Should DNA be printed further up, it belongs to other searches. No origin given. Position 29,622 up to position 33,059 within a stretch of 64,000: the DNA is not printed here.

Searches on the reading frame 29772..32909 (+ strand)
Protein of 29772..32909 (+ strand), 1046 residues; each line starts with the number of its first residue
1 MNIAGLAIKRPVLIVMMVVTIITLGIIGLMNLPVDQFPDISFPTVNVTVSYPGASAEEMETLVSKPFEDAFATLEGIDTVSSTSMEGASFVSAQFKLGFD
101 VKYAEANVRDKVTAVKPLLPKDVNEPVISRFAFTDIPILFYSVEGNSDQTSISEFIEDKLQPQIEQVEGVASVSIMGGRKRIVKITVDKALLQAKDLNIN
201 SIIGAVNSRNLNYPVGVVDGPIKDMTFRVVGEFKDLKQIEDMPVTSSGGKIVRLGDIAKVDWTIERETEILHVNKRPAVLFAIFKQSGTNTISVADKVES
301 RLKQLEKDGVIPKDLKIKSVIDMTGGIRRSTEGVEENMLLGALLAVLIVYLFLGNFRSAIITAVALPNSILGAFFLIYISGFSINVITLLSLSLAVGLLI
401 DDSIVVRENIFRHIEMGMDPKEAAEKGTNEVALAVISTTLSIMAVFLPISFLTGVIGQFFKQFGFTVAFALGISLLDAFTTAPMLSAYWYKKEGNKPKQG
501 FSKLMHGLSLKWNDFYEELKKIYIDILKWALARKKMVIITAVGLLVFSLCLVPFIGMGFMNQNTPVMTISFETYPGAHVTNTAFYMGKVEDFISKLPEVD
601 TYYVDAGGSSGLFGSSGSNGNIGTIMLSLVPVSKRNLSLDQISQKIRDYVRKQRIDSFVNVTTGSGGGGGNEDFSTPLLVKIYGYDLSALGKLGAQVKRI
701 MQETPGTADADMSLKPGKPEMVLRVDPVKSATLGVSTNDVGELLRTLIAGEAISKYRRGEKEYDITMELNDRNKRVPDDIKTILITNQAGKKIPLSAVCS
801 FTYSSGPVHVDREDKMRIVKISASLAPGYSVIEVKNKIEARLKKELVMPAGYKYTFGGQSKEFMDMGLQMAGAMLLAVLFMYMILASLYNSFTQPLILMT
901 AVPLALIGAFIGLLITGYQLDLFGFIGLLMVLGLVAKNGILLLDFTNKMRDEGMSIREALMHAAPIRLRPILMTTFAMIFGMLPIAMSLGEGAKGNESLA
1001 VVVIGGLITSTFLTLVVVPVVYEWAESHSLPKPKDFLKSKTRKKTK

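Call 62: search_protein_families(library=pfam, proteins=[window:29772-32909:+], max_evalue=0.00001)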
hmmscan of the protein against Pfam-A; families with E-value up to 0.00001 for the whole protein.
window:29772-32909:+ (1046 aa): 1 family
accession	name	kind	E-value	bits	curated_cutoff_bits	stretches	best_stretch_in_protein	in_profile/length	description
PF00873.25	ACR_tran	-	2.4e-269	896.7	28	1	4-1023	2-1018/1021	AcrB/AcrD/AcrF family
